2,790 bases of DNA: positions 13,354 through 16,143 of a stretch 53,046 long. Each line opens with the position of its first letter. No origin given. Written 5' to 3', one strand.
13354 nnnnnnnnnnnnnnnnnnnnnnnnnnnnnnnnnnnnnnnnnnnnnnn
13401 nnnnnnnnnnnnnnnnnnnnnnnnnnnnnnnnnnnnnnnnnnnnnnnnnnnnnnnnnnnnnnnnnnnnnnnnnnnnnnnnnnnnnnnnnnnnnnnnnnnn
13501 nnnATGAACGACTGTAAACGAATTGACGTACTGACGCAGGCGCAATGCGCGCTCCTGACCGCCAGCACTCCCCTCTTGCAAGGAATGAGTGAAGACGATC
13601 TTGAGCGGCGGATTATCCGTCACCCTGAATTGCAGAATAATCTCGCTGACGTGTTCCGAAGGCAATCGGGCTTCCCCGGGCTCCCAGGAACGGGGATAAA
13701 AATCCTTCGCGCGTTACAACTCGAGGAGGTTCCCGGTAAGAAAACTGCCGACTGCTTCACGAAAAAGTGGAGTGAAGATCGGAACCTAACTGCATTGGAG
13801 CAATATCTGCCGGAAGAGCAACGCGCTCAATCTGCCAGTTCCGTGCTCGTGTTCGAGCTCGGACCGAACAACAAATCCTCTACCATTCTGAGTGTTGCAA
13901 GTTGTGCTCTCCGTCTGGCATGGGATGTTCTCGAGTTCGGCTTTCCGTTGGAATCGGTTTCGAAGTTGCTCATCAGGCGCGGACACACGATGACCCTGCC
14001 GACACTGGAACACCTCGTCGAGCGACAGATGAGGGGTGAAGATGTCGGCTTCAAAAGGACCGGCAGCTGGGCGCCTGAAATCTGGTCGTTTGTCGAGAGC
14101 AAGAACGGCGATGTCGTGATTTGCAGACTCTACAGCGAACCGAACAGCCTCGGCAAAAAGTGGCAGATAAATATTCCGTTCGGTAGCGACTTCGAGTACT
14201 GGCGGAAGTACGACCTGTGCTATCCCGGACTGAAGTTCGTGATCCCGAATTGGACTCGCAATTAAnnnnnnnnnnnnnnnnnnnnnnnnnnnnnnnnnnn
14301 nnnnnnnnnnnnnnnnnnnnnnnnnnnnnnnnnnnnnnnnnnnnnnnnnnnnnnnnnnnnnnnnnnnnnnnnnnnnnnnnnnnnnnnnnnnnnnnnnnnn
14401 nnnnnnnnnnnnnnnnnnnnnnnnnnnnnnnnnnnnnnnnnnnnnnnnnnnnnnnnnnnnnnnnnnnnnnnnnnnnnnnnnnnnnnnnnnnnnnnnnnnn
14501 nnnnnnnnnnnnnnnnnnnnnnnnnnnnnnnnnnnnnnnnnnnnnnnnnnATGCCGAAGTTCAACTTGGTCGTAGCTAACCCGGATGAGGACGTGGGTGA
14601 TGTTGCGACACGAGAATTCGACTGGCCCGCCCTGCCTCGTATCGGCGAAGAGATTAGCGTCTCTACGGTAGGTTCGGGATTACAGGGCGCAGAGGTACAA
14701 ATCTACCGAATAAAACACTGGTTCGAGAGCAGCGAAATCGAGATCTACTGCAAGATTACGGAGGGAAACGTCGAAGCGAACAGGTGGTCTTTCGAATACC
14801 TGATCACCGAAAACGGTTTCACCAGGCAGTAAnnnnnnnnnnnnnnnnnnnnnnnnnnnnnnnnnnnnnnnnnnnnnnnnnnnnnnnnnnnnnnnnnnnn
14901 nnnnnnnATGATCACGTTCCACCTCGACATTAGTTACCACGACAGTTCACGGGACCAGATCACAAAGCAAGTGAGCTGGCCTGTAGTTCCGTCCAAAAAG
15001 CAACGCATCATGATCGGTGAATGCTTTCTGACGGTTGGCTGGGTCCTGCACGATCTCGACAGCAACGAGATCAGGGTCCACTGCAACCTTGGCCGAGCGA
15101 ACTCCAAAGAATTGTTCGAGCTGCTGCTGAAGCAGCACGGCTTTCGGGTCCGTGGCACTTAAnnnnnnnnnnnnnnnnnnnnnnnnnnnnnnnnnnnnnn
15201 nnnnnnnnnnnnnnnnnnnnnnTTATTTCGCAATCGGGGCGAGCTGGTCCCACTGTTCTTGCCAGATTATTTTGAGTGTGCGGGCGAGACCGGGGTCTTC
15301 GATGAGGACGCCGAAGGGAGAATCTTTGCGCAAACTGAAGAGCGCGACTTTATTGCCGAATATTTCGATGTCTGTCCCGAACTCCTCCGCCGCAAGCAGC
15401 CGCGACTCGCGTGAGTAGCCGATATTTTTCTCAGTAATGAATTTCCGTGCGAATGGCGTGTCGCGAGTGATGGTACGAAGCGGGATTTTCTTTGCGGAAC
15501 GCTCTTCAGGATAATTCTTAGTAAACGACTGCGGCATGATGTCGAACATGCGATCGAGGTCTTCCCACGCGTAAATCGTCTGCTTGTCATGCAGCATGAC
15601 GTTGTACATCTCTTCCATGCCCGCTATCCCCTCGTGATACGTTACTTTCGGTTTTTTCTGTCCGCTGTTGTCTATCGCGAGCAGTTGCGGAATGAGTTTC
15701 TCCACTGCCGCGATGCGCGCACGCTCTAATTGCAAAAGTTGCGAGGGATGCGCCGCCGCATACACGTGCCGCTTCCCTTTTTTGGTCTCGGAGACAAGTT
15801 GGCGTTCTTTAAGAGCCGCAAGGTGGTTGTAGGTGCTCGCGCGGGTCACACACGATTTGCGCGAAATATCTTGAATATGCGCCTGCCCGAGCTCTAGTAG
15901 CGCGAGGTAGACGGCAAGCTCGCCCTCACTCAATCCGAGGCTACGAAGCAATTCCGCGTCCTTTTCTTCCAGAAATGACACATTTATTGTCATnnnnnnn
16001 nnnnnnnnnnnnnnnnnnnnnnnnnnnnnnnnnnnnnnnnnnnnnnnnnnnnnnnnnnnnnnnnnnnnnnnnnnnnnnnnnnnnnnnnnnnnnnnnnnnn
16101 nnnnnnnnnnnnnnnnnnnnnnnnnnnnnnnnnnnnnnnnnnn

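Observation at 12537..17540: Two tandem 'TrmB-like regulator + divergent orphan cargo' cassettes between argS and rplK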

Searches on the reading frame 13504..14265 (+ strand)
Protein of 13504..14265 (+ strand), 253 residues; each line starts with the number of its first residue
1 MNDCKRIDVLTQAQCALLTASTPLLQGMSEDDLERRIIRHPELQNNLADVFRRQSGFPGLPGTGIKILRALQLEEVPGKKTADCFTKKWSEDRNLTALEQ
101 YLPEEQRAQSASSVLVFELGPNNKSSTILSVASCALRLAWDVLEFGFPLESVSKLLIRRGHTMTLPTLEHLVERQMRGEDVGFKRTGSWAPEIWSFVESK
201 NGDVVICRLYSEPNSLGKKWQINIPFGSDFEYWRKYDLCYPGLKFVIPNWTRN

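Call 4: search_protein_families(library=pfam, max_evalue=1, proteins=[window:13504-14265:+])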
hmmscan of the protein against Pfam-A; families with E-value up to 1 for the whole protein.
window:13504-14265:+ (253 aa): 0 families

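Call 9: search_protein_families(library=ncbifam, max_evalue=1, proteins=[window:13504-14265:+])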
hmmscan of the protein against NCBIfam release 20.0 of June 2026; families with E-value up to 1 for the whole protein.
window:13504-14265:+ (253 aa): 0 families

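Call 10: search_protein_families(library=phrogs, max_evalue=1, proteins=[window:13504-14265:+])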
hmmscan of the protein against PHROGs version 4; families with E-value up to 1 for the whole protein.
window:13504-14265:+ (253 aa): 0 families

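Call 11: search_protein_families(library=padloc, max_evalue=1, proteins=[window:13504-14265:+])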
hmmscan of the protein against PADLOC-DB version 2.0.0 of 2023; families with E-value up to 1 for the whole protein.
window:13504-14265:+ (253 aa): 0 families

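Call 29: find_homologous_proteins(query=window:13504-14265:+, max_evalue=0.01)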
Query window:13504-14265:+ (253 aa): 2 proteins with E <= 0.01 among 472 candidates.
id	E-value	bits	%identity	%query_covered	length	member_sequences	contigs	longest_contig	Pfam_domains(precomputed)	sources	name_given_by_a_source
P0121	3.4e-170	582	100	100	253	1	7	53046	-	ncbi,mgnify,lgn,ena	ncbi:MAG: hypothetical protein AAB790_00410 [Patescibacteria group bacterium]|mgnify:CR=1 FL=1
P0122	8.5e-148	509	86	99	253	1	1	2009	-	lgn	-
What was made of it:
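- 13504..14265 (+): C1a, a 253-aa soluble protein of a fast-diverging family. It has invariant Cys84, His161 and Asp180. Only self plus one 86%-identical hit among 5.8 billion proteins (call 29).
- Tried and rejected: It found only itself and one close relative (call 29).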

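Call 63: search_solved_structures(query=A6, max_evalue=10, show_alignments=2)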
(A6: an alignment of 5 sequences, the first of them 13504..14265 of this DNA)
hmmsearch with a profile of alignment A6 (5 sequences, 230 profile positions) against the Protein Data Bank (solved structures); distinct sequences matched with E-value up to 10: 4.
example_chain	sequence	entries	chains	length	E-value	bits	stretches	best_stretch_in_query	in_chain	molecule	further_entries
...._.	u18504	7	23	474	0.59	12.7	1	80-129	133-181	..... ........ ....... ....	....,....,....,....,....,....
6zre_A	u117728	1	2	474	0.66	12.5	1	80-129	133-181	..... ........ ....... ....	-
7akz_A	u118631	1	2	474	0.66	12.5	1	80-129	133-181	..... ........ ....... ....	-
9y4s_A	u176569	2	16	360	1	11.9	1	46-140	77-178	DNA integrity scanning protein DisA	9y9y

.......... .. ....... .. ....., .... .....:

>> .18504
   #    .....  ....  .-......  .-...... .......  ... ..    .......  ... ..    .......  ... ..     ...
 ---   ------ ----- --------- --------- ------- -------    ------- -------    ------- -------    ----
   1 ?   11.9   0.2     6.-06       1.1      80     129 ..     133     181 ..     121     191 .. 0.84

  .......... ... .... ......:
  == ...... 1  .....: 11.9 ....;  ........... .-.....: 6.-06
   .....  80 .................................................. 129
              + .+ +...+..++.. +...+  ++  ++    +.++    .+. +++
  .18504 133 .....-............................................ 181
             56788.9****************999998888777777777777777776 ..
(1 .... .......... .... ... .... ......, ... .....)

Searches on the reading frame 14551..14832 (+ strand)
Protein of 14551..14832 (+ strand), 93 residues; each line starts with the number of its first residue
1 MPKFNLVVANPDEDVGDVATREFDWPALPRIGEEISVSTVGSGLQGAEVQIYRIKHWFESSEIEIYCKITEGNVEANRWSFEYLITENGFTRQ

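Call 4: search_protein_families(library=pfam, max_evalue=1, proteins=[window:14551-14832:+])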
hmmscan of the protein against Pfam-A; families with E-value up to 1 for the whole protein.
window:14551-14832:+ (93 aa): 0 families

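Call 9: search_protein_families(library=ncbifam, max_evalue=1, proteins=[window:14551-14832:+])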
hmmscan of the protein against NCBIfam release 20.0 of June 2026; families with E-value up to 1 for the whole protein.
window:14551-14832:+ (93 aa): 0 families

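Call 10: search_protein_families(library=phrogs, max_evalue=1, proteins=[window:14551-14832:+])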
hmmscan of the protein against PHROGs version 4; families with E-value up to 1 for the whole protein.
window:14551-14832:+ (93 aa): 2 families
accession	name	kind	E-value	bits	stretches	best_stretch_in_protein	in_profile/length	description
phrog_9463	-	unknown function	0.22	12.8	1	56-79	17-40/65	-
phrog_32067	-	unknown function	0.33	11.7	1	48-69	30-52/55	-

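Call 11: search_protein_families(library=padloc, max_evalue=1, proteins=[window:14551-14832:+])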
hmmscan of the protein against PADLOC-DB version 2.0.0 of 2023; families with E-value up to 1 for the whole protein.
window:14551-14832:+ (93 aa): 0 families

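Call 64: search_solved_structures(query=A5, max_evalue=10, show_alignments=1)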
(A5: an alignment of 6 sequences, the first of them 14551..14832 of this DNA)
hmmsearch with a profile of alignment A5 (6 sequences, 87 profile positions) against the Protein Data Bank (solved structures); distinct sequences matched with E-value up to 10: 1.
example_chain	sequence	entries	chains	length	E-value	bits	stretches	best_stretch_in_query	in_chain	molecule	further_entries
3eaa_A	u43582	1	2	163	1.2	12.4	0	10-32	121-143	EvpC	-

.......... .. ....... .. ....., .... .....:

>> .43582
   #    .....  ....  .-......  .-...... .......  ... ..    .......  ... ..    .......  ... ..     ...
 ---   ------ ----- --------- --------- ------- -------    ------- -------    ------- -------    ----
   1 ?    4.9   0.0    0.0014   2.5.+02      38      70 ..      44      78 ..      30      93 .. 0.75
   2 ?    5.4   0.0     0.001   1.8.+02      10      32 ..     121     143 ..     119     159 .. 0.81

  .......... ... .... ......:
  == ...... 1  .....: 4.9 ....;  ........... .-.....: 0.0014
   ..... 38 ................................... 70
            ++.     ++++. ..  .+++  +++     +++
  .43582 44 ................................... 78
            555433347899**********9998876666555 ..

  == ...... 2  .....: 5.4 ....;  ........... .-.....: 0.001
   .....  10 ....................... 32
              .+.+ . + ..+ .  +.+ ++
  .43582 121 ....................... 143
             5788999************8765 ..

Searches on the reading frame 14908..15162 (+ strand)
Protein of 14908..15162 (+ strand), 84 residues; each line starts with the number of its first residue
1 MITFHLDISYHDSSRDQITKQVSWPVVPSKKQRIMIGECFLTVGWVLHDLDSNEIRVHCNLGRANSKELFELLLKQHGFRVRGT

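Call 4: search_protein_families(library=pfam, max_evalue=1, proteins=[window:14908-15162:+])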
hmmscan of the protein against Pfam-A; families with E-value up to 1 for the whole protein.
window:14908-15162:+ (84 aa): 0 families

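Call 9: search_protein_families(library=ncbifam, max_evalue=1, proteins=[window:14908-15162:+])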
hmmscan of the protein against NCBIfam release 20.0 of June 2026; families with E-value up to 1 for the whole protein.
window:14908-15162:+ (84 aa): 0 families

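Call 10: search_protein_families(library=phrogs, max_evalue=1, proteins=[window:14908-15162:+])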
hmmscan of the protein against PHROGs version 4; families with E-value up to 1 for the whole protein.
window:14908-15162:+ (84 aa): 2 families
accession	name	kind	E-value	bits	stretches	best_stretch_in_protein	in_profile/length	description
phrog_14760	-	moron, auxiliary metabolic gene and host takeover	0.011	17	1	18-57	15-55/61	glycosyltransferase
phrog_34657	-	unknown function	0.012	16.1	1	35-68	136-169/219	-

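Call 11: search_protein_families(library=padloc, max_evalue=1, proteins=[window:14908-15162:+])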
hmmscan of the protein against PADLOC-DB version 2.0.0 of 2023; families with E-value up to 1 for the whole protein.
window:14908-15162:+ (84 aa): 0 families

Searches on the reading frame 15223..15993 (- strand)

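Call 4: search_protein_families(library=pfam, max_evalue=1, proteins=[window:15223-15993:-])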
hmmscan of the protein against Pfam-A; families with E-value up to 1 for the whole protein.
window:15223-15993:- (256 aa): 5 families
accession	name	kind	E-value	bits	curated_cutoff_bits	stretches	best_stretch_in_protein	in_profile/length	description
PF01978.25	TrmB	-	8.5e-14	51.6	25.6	1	16-83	1-67/68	Sugar-specific transcriptional regulator TrmB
PF09339.16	HTH_IclR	-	0.0021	18.3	22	1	32-68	12-49/52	IclR helix-turn-helix domain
PF03965.22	Penicillinase_R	-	0.0057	17.4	22.6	1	21-84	1-68/115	Penicillinase repressor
PF01047.28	MarR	-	0.026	14.8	24.6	1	23-71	3-51/59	MarR family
PF01022.26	HTH_5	-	0.13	12.6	22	1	31-68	10-46/47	Bacterial regulatory protein, arsR family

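Call 9: search_protein_families(library=ncbifam, max_evalue=1, proteins=[window:15223-15993:-])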
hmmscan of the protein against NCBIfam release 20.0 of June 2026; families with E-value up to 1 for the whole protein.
window:15223-15993:- (256 aa): 10 families
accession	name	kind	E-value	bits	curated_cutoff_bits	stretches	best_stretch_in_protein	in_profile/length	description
NF040851.1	tran_reg_TrmB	equivalog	2.9e-08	33.2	600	1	11-131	6-125/338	HTH-type sugar-sensing transcriptional regulator TrmB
NF033788.1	HTH_metalloreg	subfamily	8.6e-07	28.7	55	1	26-83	14-71/77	metalloregulator ArsR/SmtB family transcription factor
NF047390.1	TransRegTrmBL1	equivalog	2.7e-06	26.6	650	1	9-99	3-93/341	HTH-type sugar sensing transcriptional regulator TrmBL1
TIGR01884.1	cas_HTH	subfamily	1.1e-05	24.9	60.2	1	19-76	138-196/202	CRISPR-associated CARF protein Csa3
NF033789.1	repress_SdpR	subfamily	5e-05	23.1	100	1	30-79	14-63/79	autorepressor SdpR family transcription factor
NF047906.1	CdPbTransRegCmtR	equivalog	0.00036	20.4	150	1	28-84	26-81/104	Cd(II)/Pb(II)-sensing metalloregulatory transcriptional regulator CmtR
NF040939.2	trans_reg_lrs14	equivalog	0.00038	20.4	90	1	19-74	17-73/103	Lrs14 family HTH-type transcriptional regulator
NF053606.1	Sta1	subfamily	0.00055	20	80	1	20-79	17-82/100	Sta1 family transcriptional regulator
NF007528.0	PRK10141.1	subfamily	0.053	13.4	97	1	22-78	15-71/117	metalloregulator ArsR/SmtB family transcription factor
NF047392.1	TransRegTrmBHalo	equivalog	0.076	12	500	1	14-70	11-67/349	HTH-type sugar sensing transcriptional regulator TrmB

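Call 10: search_protein_families(library=phrogs, max_evalue=1, proteins=[window:15223-15993:-])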
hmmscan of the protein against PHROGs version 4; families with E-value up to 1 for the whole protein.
window:15223-15993:- (256 aa): 4 families
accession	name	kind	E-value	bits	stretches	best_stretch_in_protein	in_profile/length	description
phrog_12107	-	transcription regulation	0.025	15.5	1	79-120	85-126/142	transcriptional repressor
phrog_5978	-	unknown function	0.043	13.9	1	12-78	288-352/364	-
phrog_3502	-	unknown function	0.058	14.5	1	38-81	71-115/131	-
phrog_4617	-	DNA, RNA and nucleotide metabolism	0.42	11.2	1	38-81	38-81/223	replication initiation protein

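Call 11: search_protein_families(library=padloc, max_evalue=1, proteins=[window:15223-15993:-])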
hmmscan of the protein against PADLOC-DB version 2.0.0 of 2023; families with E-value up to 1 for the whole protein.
window:15223-15993:- (256 aa): 12 families
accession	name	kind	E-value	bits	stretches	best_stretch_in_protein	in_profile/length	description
PDLC01268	CasR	-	2.4e-06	25.7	1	18-77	119-174/179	"CAS-I,CAS-II,CAS-III,CAS-IV,CAS-V,CAS-VI; associated_signaling"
PDLC01434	CasR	-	5.5e-06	24.4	1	18-76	124-180/191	"CAS-I,CAS-II,CAS-III,CAS-IV,CAS-V,CAS-VI; associated_signaling"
PDLC01438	Csa3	-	0.00024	19.2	1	11-100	137-209/305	"CAS-I,CAS-II,CAS-III,CAS-IV,CAS-V,CAS-VI; associated_signaling"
PDLC01849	CARF3--CARF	-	0.00092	17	1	18-69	133-183/197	-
PDLC01044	Csa3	-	0.0011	16.9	1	17-78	130-184/194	Type I-A associated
PDLC01863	CARF3--CARF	-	0.0017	16.1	1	18-76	114-171/182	-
PDLC01857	CARF3--CARF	-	0.0048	14.5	1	20-80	128-185/201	-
PDLC01858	CARF3--CARF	-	0.0083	14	1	12-76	133-196/204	-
PDLC04368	PDC-M05A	-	0.01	13.6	1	37-84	29-76/201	-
PDLC03963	SoFic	-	0.016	12.6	1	10-83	279-354/361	-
PDLC01879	CARF3--CARF_TM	-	0.019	12.6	1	13-78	159-207/222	-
PDLC01848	CARF3--CARF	-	0.036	11.7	1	30-72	143-184/197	-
